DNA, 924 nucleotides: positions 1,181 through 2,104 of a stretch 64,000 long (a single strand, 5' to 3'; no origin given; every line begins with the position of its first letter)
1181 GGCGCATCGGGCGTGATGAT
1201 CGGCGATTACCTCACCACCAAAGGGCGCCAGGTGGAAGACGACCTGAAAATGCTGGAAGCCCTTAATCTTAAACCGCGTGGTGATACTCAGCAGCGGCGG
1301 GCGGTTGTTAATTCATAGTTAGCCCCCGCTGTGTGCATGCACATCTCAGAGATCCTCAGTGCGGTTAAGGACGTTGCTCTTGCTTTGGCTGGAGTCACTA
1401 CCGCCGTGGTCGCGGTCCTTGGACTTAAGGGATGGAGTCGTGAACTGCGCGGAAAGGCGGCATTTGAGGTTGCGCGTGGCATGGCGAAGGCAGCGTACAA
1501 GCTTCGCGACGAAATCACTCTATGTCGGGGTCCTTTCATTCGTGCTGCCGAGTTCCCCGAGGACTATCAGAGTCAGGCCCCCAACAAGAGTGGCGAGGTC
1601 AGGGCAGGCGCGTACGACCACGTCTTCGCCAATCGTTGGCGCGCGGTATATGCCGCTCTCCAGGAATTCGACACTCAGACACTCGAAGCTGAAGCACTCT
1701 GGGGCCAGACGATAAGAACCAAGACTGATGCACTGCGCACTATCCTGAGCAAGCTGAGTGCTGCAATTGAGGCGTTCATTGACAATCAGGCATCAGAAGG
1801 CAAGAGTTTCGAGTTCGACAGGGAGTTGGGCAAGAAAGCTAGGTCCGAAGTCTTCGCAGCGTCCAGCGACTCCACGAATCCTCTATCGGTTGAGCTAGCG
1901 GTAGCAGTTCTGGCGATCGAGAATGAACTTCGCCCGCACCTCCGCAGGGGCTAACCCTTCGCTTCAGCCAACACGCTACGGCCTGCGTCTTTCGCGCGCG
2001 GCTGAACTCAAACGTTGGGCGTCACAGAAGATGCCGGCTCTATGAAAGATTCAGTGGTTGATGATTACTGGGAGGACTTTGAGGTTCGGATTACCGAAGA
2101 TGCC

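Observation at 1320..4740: The biotin operon is split: bioB is separated from bioF-bioH-bioC-bioD by a 3.4 kb lower-GC insertion carrying hypotheticals, a TA-like pair and an IS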

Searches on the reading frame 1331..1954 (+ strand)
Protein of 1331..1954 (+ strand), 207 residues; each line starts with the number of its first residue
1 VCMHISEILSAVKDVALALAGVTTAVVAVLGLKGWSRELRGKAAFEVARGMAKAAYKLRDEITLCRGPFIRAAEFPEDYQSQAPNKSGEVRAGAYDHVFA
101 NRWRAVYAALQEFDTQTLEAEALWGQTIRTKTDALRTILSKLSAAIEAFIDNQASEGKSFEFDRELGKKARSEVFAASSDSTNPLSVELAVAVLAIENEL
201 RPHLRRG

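Call 3: search_protein_families(library=pfam, proteins=[window:1331-1954:+], max_evalue=0.01)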
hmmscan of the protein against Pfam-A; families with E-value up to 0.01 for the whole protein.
window:1331-1954:+ (207 aa): 0 families

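Call 4: search_protein_families(library=ncbifam, proteins=[window:1331-1954:+], max_evalue=0.01)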
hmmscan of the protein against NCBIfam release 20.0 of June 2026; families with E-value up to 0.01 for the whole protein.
window:1331-1954:+ (207 aa): 0 families

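Call 17: search_protein_families(library=padloc, proteins=[window:1331-1954:+], max_evalue=1)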
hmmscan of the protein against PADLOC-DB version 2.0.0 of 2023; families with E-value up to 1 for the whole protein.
window:1331-1954:+ (207 aa): 0 families

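Call 18: search_protein_families(library=phrogs, proteins=[window:1331-1954:+], max_evalue=1)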
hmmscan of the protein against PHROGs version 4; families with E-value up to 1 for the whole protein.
window:1331-1954:+ (207 aa): 2 families
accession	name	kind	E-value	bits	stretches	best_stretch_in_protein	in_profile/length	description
phrog_304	-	transcription regulation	0.059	14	1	77-120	167-210/224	anti-termination protein Q-like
phrog_12290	-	unknown function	0.2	13.2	1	8-36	60-88/90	-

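Call 19: find_homologous_proteins(query=window:1331-1954:+, max_evalue=0.001)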
Query window:1331-1954:+ (207 aa): 157 proteins with E <= 0.001 among 8000 candidates; the best 120 are listed.
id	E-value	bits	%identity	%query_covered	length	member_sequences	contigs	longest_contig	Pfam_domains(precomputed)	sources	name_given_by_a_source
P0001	5.7e-105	367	84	100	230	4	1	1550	-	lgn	-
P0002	1.3e-104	366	83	99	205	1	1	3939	-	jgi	jgi:hypothetical protein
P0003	1.0e-94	334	100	76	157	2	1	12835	-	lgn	-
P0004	5.2e-85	302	67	100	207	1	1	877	-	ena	-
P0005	3.1e-80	287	66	99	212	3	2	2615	-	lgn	-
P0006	1.9e-72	261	60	99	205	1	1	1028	-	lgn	-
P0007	9.4e-72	259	60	99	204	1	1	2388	-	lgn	-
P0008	2.1e-71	258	59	99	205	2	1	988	-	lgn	-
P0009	1.2e-68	249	58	99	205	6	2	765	-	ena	-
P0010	1.4e-68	249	61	99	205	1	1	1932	-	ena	-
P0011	5.0e-68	247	61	99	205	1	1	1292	-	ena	-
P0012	1.2e-67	246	60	99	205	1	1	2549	-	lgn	-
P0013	1.7e-67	245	59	99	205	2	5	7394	-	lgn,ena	-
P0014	3.1e-67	244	60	99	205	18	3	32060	-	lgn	-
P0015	8.8e-67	243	59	99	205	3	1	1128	-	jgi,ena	jgi:hypothetical protein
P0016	1.0e-66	243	59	99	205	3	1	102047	-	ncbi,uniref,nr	ncbi:hypothetical protein B9Z45_07880 [Limnohabitans sp. 2KL-17]|uniref:hypothetical protein n=1 Tax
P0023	5.0e-64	234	53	100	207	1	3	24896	-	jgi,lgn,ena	-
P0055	8.1e-59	217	55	99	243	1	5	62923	-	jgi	jgi:hypothetical protein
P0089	7.9e-55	204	48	98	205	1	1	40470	-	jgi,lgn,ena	-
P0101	1.1e-52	197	49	98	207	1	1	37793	-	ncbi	-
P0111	1.7e-51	193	47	99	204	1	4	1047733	-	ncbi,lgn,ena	-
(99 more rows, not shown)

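Call 20: find_encoding_contigs(protein=P0016, flank=5000, max_places=2)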
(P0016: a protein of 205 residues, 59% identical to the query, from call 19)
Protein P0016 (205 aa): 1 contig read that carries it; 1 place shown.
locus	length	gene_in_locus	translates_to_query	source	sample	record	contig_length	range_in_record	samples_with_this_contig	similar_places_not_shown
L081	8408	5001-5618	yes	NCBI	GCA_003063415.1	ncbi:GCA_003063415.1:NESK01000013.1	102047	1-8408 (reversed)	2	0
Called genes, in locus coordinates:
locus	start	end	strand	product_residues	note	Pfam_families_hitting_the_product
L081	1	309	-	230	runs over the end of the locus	PF00881:Nitroreductase, PF14512:TM1586_NiRdase (faint)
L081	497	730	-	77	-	PF13192:Thioredoxin_3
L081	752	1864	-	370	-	PF03773:ArsP_1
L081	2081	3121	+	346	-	PF00892:EamA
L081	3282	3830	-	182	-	PF04828:GFA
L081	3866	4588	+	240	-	-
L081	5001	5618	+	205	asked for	-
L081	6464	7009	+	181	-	PF18160:SLATT_5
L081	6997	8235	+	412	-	PF00078:RVT_1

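Call 21: find_encoding_contigs(protein=P0111, flank=5000, max_places=2)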
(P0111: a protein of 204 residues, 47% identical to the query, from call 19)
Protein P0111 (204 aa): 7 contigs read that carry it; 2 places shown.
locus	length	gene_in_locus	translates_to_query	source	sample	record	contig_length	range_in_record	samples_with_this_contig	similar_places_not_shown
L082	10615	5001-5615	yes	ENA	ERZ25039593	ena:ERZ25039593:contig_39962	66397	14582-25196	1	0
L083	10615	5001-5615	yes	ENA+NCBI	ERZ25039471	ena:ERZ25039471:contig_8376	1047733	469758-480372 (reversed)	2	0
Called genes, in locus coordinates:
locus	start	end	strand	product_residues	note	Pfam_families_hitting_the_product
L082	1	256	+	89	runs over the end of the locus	-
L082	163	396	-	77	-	-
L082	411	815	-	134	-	-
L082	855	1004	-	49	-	-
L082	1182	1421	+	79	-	-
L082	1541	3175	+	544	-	-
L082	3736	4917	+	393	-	-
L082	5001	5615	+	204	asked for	-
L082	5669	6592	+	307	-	-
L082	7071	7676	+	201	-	-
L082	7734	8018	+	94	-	-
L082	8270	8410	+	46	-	-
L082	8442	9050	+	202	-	-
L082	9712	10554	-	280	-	-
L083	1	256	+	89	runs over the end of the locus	-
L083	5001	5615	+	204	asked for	-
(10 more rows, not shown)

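Call 22: find_encoding_contigs(protein=P0055, flank=5000, max_places=2)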
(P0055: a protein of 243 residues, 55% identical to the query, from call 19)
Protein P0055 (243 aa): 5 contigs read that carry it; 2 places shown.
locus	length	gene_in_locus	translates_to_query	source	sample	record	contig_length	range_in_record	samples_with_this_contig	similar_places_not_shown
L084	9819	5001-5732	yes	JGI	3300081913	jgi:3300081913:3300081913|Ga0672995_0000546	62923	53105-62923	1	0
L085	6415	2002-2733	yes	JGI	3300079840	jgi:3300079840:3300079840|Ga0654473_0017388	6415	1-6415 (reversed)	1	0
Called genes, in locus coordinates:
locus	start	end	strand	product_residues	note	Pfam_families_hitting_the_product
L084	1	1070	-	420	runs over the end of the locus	PF02515:CoA_transf_3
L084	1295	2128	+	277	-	PF03575:Peptidase_S51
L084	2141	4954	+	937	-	PF18921:Cyanophycin_syn, PF02222:ATP-grasp (weak), PF02786:CPSase_L_D2 (weak), PF07478:Dala_Dala_lig_C (faint), PF08443:RimK (weak), PF13549:ATP-grasp_5, PF08245:Mur_ligase_M, PF02875:Mur_ligase_C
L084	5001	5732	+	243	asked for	-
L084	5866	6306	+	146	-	PF01850:PIN (weak)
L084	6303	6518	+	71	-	-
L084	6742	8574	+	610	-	PF08245:Mur_ligase_M, PF02875:Mur_ligase_C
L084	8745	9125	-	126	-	PF09851:SHOCT, PF04024:PspC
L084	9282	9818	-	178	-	?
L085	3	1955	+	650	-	?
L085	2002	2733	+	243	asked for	-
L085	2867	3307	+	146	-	PF01850:PIN (weak)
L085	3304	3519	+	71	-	-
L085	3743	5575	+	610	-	PF08245:Mur_ligase_M, PF02875:Mur_ligase_C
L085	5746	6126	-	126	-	PF09851:SHOCT, PF04024:PspC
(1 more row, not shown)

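Call 23: find_encoding_contigs(protein=P0014, flank=5000, max_places=2)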
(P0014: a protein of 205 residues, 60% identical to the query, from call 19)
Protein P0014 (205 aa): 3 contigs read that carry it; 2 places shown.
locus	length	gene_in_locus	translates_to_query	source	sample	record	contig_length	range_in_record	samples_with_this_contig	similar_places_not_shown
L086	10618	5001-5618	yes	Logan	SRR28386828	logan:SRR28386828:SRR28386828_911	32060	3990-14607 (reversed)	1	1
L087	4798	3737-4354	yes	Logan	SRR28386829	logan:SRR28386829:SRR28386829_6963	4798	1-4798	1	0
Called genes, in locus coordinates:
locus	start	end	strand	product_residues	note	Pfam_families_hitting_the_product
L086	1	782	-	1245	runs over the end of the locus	PF05378:Hydant_A_N, PF01968:Hydantoinase_A, PF19278:Hydant_A_C, PF02538:Hydantoinase_B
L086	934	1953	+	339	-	PF03480:DctP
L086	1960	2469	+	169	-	PF04290:DctQ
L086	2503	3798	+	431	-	PF06808:DctM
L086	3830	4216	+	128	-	PF02537:CRCB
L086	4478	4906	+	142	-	-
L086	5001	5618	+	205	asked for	-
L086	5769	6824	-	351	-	PF21739:DUF6866_N, PF21740:DUF6866_C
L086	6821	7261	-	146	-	-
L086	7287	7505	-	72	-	-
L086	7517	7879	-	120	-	PF00717:Peptidase_S24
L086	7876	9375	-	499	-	PF00111:Fer2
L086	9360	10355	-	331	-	PF02668:TauD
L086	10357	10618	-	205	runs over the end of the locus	-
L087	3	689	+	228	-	?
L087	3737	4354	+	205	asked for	-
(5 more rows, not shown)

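Call 24: find_encoding_contigs(protein=P0003, flank=10000, max_places=3)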
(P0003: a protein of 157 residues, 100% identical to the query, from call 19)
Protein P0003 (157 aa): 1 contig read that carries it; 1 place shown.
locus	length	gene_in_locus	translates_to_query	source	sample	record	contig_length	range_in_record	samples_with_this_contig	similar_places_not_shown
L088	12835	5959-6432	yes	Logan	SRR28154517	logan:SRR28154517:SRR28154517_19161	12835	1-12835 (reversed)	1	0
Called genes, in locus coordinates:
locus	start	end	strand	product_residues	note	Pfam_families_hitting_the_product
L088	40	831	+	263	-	PF07072:ZapD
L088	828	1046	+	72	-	PF03884:YacG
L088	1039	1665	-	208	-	PF02581:TMP-TENI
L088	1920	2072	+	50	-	-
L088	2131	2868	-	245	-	-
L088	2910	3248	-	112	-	-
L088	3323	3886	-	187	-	PF07437:YfaZ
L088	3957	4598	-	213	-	PF00156:Pribosyltran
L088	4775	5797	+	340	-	PF04055:Radical_SAM, PF06968:BATS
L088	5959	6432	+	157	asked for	-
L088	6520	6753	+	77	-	-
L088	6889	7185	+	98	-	PF20126:TumE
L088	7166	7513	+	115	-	PF25212:HVO_A0114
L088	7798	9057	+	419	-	PF13701:DDE_Tnp_1_4, PF01609:DDE_Tnp_1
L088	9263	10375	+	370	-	PF00155:Aminotran_1_2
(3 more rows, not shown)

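Call 25: find_encoding_contigs(protein=P0002, flank=5000, max_places=3)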
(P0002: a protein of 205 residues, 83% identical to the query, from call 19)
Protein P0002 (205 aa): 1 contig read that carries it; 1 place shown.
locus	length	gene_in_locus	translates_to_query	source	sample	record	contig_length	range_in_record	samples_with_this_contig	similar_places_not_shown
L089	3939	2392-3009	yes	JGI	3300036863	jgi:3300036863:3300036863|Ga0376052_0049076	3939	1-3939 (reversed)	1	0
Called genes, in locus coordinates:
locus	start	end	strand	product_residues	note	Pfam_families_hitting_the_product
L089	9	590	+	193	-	-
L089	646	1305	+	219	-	PF00440:TetR_N (weak), PF13972:TetR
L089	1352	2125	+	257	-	PF13432:TPR_16 (faint), PF13431:TPR_17 (faint), PF21033:RMD1-3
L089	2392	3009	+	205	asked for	-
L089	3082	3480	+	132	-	PF04343:DUF488, PF22751:DUF488-N3a, PF22752:DUF488-N3i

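Call 26: find_encoding_contigs(protein=P0001, flank=5000, max_places=3)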
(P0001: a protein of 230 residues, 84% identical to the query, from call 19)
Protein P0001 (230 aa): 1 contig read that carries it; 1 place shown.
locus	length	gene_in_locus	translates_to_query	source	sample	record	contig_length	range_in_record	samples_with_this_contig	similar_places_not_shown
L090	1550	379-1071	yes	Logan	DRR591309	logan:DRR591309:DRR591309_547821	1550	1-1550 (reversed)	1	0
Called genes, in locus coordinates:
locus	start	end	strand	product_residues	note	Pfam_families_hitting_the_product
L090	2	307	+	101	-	?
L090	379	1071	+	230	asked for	-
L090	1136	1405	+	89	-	-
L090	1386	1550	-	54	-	?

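Call 38: search_solved_structures(query=A1, max_evalue=1)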
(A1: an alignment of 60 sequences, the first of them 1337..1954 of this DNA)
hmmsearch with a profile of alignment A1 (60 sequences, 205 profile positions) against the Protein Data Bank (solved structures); distinct sequences matched with E-value up to 1: 1.
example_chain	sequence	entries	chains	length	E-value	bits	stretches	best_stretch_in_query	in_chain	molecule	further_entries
2e6o_A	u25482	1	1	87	0.41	13.8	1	62-125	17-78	HMG box-containing protein 1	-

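Call 42: predict_structure(alignment_id=A1)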
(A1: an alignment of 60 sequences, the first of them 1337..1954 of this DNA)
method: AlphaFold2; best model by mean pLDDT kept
length: 205 residues; sequences in the alignment: 60
mean_pLDDT: 91.7   pTM: 0.77
mean pLDDT of the five models: 91.7, 89.0, 88.2, 87.8, 86.1
residues with pLDDT >= 90: 143; 70-90: 59; 50-70: 3; < 50: 0
segments of 3 or more residues with pLDDT < 50: none
pLDDT, mean of each block of 10 residues (from residue 1): 79 87 88 86 94 97 93 88 88 96 97 96 94 96 96 93 94 91 95 94 75
secondary structure, 60 per line:
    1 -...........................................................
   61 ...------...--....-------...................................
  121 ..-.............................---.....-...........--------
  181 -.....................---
elements in order: H2-63 H75-78 H86-122 H124-152 H156-160 H162-172 H182-202
